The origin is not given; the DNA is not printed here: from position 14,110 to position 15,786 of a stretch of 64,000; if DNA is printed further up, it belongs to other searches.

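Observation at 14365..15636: Second MBL-PilZ fusion paralog immediately downstream of the lysis-like cassette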

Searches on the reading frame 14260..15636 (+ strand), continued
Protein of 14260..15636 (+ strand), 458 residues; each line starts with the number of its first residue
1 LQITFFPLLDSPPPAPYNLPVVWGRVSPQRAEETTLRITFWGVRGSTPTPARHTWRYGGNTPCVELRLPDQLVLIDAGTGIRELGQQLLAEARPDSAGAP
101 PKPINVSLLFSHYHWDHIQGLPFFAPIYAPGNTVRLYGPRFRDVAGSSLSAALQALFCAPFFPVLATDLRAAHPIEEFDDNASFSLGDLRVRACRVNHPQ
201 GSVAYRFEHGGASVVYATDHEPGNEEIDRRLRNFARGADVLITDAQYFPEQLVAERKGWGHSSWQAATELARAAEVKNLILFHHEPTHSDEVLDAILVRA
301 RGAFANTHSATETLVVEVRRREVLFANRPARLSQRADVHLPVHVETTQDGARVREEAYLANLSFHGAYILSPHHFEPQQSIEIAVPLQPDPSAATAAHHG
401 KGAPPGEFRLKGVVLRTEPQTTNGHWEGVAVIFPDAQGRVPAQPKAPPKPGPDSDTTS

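Call 21: find_encoding_contigs(protein=P0005, flank=8000, max_places=3)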
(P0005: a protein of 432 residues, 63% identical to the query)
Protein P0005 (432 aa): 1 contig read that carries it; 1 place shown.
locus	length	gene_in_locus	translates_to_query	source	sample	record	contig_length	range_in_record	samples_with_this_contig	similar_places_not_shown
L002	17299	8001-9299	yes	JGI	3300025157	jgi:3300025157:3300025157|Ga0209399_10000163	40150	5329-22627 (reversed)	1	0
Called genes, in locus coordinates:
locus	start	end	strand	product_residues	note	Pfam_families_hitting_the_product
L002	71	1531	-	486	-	PF03237:Terminase_6N, PF17289:Terminase_6C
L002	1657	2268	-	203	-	-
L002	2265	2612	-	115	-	-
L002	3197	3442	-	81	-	-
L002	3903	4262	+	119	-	PF01740:STAS, PF13466:STAS_2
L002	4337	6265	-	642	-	-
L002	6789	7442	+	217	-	-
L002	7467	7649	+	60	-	-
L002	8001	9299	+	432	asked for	PF00753:Lactamase_B (weak), PF12706:Lactamase_B_2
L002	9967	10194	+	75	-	PF01037:AsnC_trans_reg, PF22482:AsnC_trans_reg_3 (weak)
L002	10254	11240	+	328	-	-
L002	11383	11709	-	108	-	PF12728:HTH_17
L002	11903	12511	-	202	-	PF07352:Phage_Mu_Gam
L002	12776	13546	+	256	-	PF12844:HTH_19 (weak), PF13560:HTH_31, PF01381:HTH_3, PF00717:Peptidase_S24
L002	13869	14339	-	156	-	PF06127:Mpo1-like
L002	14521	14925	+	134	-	-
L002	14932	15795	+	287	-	PF01569:PAP2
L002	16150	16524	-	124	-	PF00581:Rhodanese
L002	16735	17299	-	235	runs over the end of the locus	-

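Call 23: find_related_loci(query=A1, collection=genome_contigs, flank=8000)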
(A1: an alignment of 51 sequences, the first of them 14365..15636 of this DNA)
Query A1 (423 aa) in genome_contigs; peptide patterns used: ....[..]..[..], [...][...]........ (x = any residue, [..] = any of these).
600 stretches matched a pattern (row limit reached: there are more); 592 encode a relative of the query (tblastn E <= 1e-3); the best 80 are kept; 80 distinct loci.
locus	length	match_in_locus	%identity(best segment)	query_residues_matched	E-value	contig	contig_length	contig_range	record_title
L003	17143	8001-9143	41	2-400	3e-91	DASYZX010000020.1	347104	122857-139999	MAG TPA_asm: Candidatus Acidiferrales bacterium isolate SMAG_U6373 k141_692665, whole genome shotgun sequence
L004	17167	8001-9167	40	2-404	1e-90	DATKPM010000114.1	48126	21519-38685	MAG TPA_asm: Candidatus Acidoferrum sp. isolate SMAG_U14791 k141_3478496, whole genome shotgun sequence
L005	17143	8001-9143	41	2-400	2e-90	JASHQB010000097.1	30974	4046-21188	MAG: Candidatus Acidiferrales bacterium isolate JOPF064 JOPF_N043_contig_23280, whole genome shotgun sequence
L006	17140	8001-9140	40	2-398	5e-89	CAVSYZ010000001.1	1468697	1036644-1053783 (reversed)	MAG: uncultured Acidobacteriota bacterium isolate MFD04463.bin.1.91 genome assembly, contig: contig_14378, whole genome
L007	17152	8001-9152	40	2-400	5e-89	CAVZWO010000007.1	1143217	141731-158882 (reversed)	MAG: uncultured Acidobacteriota bacterium isolate MFD02579.bin.1.12 genome assembly, contig: contig_2487, whole genome s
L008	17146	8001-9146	39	2-400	7e-89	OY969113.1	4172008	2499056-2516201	MAG: uncultured Acidobacteriota bacterium isolate MFD03399.bin.1.55 genome assembly, chromosome: 1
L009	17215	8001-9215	37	2-417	9e-89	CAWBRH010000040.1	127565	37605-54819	MAG: uncultured Acidobacteriota bacterium isolate MFD01633.bin.2.121 genome assembly, contig: contig_68421, whole genome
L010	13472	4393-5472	42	2-362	9e-89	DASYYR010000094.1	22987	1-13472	MAG TPA_asm: Candidatus Acidiferrales bacterium isolate SMAG_U6340 k141_174957, whole genome shotgun sequence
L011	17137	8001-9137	41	2-400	3e-88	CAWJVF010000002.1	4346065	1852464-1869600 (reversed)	MAG: uncultured Acidobacteriota bacterium isolate MFD00964.bin.2.241 genome assembly, contig: contig_3367, whole genome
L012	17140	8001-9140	39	2-398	2e-87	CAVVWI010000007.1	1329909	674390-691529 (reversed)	MAG: uncultured Acidobacteriota bacterium isolate MFD03399.bin.1.73 genome assembly, contig: contig_8116, whole genome s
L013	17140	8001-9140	39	2-398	6e-87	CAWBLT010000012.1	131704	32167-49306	MAG: uncultured Acidobacteriota bacterium isolate MFD04463.bin.2.86 genome assembly, contig: contig_30291, whole genome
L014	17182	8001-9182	40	3-413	4e-86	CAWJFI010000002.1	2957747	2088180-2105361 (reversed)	MAG: uncultured Acidobacteriota bacterium isolate MFD09222.bin.1.96 genome assembly, contig: contig_42306, whole genome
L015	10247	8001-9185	39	2-414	2e-86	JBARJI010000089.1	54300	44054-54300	MAG: Candidatus Acidiferrum sp. isolate MFD06650_ilm_asm_bin17 k127_26712, whole genome shotgun sequence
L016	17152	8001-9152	38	2-400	3e-85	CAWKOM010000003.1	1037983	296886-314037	MAG: uncultured Acidobacteriota bacterium isolate MFD04570.bin.1.109 genome assembly, contig: contig_103874, whole genom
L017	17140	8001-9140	38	2-398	4e-85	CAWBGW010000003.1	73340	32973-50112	MAG: uncultured Acidobacteriota bacterium isolate MFD09222.bin.2.125 genome assembly, contig: contig_102638, whole genom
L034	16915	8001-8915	41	1-311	2e-74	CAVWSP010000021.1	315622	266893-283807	MAG: Terriglobia bacterium isolate MFD05442.bin.2.67 genome assembly, contig: contig_47619, whole genome shotgun sequenc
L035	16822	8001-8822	41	1-285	6e-74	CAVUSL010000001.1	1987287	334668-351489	MAG: uncultured Acidobacteriota bacterium isolate MFD06085.bin.1.176 genome assembly, contig: contig_10131, whole genome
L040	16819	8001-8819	42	1-283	8e-73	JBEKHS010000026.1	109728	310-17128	MAG: Candidatus Sulfotelmatobacter sp. isolate SPRUCE 282 SPRUCE_282_26, whole genome shotgun sequence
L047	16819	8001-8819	41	1-283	1e-71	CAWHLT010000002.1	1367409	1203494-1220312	MAG: uncultured Acidobacteriaceae bacterium isolate MFD00731.bin.2.106 genome assembly, contig: contig_34132, whole geno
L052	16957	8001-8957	39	1-320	1e-70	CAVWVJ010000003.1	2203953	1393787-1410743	MAG: uncultured Acidobacteriaceae bacterium isolate MFD09671.bin.1.42 genome assembly, contig: contig_60941, whole genom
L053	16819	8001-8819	41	1-283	1e-70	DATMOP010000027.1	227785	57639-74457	MAG TPA_asm: Candidatus Acidoferrum sp. isolate SMAG_U12879 k141_916379, whole genome shotgun sequence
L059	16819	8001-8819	39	1-283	2e-70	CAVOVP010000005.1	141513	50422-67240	MAG: uncultured Acidobacteriota bacterium isolate MFD00008.bin.1.47 genome assembly, contig: contig_22568, whole genome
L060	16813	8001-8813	43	1-282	7e-70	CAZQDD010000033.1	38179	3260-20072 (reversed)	MAG TPA_asm: uncultured Acidobacteriaceae bacterium isolate binchicken_co3_358 genome assembly, contig: NODE_3149_length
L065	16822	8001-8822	45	1-283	6e-69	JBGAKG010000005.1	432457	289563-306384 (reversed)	MAG: Polyangiaceae bacterium isolate MAG_AAO_H125.35 AAOH125-35_opera_contig_85, whole genome shotgun sequence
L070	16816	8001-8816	39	1-283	1e-67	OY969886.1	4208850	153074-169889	MAG: uncultured Acidobacteriota bacterium isolate MFD10007.bin.c.1 genome assembly, chromosome: 1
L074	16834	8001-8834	39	1-287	2e-67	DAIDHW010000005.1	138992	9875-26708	MAG TPA_asm: Leptolyngbyaceae cyanobacterium clean351 NODE_5_length_138992_cov_47.684174, whole genome shotgun sequence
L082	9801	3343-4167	44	3-281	1e-65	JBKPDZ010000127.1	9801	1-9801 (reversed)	MAG: Gemmatimonadota bacterium isolate GB_EKS_MAG_00011 GB_EKS_000001192403, whole genome shotgun sequence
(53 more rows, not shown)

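Call 28: search_protein_families(library=pfam, proteins=[L003:6831-7778:-, L003:5976-6836:+, L006:10579-10977:-, L004:3540-4886:+, L034:4821-6335:-, L035:8965-10230:+, L007:14089-15213:+, L034:13495-14151:+, L035:1992-3773:-, L007:10093-12834:+], max_evalue=0.001)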
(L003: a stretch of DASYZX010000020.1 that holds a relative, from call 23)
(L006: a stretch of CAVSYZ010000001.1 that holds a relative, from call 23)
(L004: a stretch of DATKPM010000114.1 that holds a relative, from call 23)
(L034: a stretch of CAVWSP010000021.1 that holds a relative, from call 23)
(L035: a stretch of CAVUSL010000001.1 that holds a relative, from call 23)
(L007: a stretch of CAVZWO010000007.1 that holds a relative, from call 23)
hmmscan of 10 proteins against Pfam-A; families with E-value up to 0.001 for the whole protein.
L003:6831-7778:- (315 aa): 2 families
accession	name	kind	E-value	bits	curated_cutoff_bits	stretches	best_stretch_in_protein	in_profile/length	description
PF01545.26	Cation_efflux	-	1.8e-43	149.1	26.6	1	27-214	4-198/198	Cation efflux family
PF16916.11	ZT_dimer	-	9.4e-15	54.8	26.7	1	221-294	4-77/78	Dimerisation domain of Zinc Transporter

L003:5976-6836:+ (286 aa): 0 families

L006:10579-10977:- (132 aa): 0 families

L004:3540-4886:+ (448 aa): 1 family
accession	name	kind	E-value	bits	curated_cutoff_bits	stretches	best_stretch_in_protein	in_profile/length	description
PF06245.16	DUF1015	-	8.7e-86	288.2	25.8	1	4-355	1-324/325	Protein of unknown function (DUF1015)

L034:4821-6335:- (504 aa): 2 families
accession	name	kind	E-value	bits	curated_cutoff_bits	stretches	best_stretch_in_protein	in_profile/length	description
PF00425.24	Chorismate_bind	-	4.2e-96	321.9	27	1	237-490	2-257/257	chorismate binding enzyme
PF04715.19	Anth_synt_I_N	-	4.5e-37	127.9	23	1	40-180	1-140/140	Anthranilate synthase component I, N terminal region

L035:8965-10230:+ (421 aa): 3 families
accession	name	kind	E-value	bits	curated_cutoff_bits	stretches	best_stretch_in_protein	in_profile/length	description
PF00208.27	ELFV_dehydrog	-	3.2e-77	260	23.4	1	186-418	1-241/241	Glutamate/Leucine/Phenylalanine/Valine dehydrogenase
PF02812.23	ELFV_dehydrog_N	-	3.2e-60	202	25.3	1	40-167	1-128/129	Glu/Leu/Phe/Val dehydrogenase, dimerisation domain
PF05088.18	Bac_GDH_CD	-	0.00019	20.5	22.8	0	308-357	398-447/497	Bacterial NAD-glutamate dehydrogenase, catalytic domain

L007:14089-15213:+ (374 aa): 2 families
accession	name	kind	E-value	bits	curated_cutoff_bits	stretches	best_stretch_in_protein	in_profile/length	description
PF04055.27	Radical_SAM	-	2.7e-18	67.1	29.5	1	75-231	2-166/166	Radical SAM superfamily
PF13353.11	Fer4_12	-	0.00039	21.2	22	1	73-156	9-94/137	4Fe-4S single cluster domain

L034:13495-14151:+ (218 aa): 1 family
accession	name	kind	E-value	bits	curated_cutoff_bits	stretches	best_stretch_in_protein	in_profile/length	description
PF01066.26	CDP-OH_P_transf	-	2.5e-39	135.5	22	1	5-172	2-144/152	CDP-alcohol phosphatidyltransferase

L035:1992-3773:- (593 aa): 1 family
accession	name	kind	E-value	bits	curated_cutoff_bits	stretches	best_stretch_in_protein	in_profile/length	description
PF11741.13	AMIN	-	2.2e-10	41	20.5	1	143-237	2-100/101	AMIN domain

L007:10093-12834:+ (913 aa): 2 families
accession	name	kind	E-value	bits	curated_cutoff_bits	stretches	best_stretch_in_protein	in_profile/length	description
PF12704.14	MacB_PCD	-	1.1e-29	104.6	27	2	100-317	4-205/207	MacB-like periplasmic core domain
PF02687.27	FtsX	-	1.1e-26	93.7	25.5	2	376-494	4-118/120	FtsX-like permease C-terminal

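Call 29: predict_structure(alignment_id=A1)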
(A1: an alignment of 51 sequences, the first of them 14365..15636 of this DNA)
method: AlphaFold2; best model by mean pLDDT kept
length: 423 residues; sequences in the alignment: 51
mean_pLDDT: 86.1   pTM: 0.72
mean pLDDT of the five models: 86.1, 85.3, 84.6, 84.6, 83.3
residues with pLDDT >= 90: 273; 70-90: 82; 50-70: 36; < 50: 32
segments of 3 or more residues with pLDDT < 50: 11-24, 296-299, 402-409, 419-423
pLDDT, mean of each block of 10 residues (from residue 1): 85 42 71 97 92 92 91 95 94 97 93 91 87 96 97 98 96 98 97 98 97 94 95 98 91 81 96 89 95 58 88 92 85 92 93 72 60 90 72 85 48 52 37
secondary structure, 60 per line:
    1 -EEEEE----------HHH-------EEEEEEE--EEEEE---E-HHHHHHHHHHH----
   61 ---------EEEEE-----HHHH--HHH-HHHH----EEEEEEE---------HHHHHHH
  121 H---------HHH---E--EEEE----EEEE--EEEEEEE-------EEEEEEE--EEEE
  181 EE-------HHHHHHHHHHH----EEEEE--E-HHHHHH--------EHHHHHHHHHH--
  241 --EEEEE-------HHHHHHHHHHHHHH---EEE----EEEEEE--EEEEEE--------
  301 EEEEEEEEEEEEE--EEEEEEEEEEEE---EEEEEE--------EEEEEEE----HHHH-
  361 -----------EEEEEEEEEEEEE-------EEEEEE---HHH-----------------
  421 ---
elements in order: E2-6 E27-33 E36-40 H46-56 E70-74 H80-83 H90-93 E98-104 H114-121 E140-143 E148-151 E154-160 E168-174 E177-182 H190-200 E205-209 H214-219 H229-238 E243-247 H255-268 E272-274 E279-284 E287-292 E301-313 E316-327 E331-336 E345-351 H356-359 E372-384 E392-397

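Call 31: fold_search(model_id=the predicted structure, library=pdb)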
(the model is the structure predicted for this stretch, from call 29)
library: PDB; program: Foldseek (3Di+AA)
matches with E <= 10: 948; with E <= 0.001: 198
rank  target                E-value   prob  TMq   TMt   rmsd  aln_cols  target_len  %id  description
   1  1y44_A                9.6e-15  1.00  0.48  0.73   5.3       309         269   21  Crystal structure of RNase Z (released 2005-01-25)
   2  1zkp_A                1.0e-14  1.00  0.46  0.75   5.2       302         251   18  1.5A Resolution Crystal Structure of a Metallo Beta Lactamase Family Protein, the ELAC Homolgue of Bacillus anthracis, (released 2005-06-21)
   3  1zkp_B                1.7e-14  1.00  0.46  0.75   5.2       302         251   18  1.5A Resolution Crystal Structure of a Metallo Beta Lactamase Family Protein, the ELAC Homolgue of Bacillus anthracis, (released 2005-06-21)
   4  6kns_D                2.8e-14  1.00  0.47  0.79   4.6       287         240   20  Crystal structure of the metallo-beta-lactamase fold protein YhfI from Bacillus subtilis (space group I4122) (released 2019-09-18)
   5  1zkp_C                3.5e-14  1.00  0.47  0.77   4.6       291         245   19  1.5A Resolution Crystal Structure of a Metallo Beta Lactamase Family Protein, the ELAC Homolgue of Bacillus anthracis, (released 2005-06-21)
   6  6knt_C                4.4e-14  1.00  0.47  0.79   4.3       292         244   18  Crystal structure of the metallo-beta-lactamase fold protein YhfI from Bacillus subtilis (space group P4332) (released 2019-09-18)
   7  6kns_A                7.9e-14  1.00  0.46  0.76   4.3       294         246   17  Crystal structure of the metallo-beta-lactamase fold protein YhfI from Bacillus subtilis (space group I4122) (released 2019-09-18)
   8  2cbn                  1.1e-13  1.00  0.45  0.61   6.0       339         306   21  Crystal structure of ZipD from Escherichia coli (released 2006-02-15)
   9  4gcw_A                1.3e-13  1.00  0.47  0.63   6.0       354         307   18  Crystal structure of RNase Z in complex with precursor tRNA(Thr) (released 2012-10-31)
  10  6kns_B                1.5e-13  1.00  0.46  0.77   4.7       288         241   19  Crystal structure of the metallo-beta-lactamase fold protein YhfI from Bacillus subtilis (space group I4122) (released 2019-09-18)
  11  6knt_B                1.5e-13  1.00  0.46  0.76   4.5       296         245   18  Crystal structure of the metallo-beta-lactamase fold protein YhfI from Bacillus subtilis (space group P4332) (released 2019-09-18)
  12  6kns_C                2.0e-13  1.00  0.48  0.80   3.8       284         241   19  Crystal structure of the metallo-beta-lactamase fold protein YhfI from Bacillus subtilis (space group I4122) (released 2019-09-18)
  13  8gyg_B                6.5e-13  1.00  0.45  0.61   7.2       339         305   17  Purification ,Crystallization and X-ray Diffraction analysis of a novel arysulfatase from Pseudoalteromonas atlantica  (released 2023-10-18)
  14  7bzi_G                6.9e-13  1.00  0.51  0.58   5.1       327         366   15  The mutant variant of PNGM-1. H91 was substituted for alanine to study metal coordination. (released 2021-04-28)
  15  2fk6_A                7.3e-13  1.00  0.50  0.67   4.6       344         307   19  Crystal Structure of RNAse Z/tRNA(Thr) complex (released 2006-03-21)
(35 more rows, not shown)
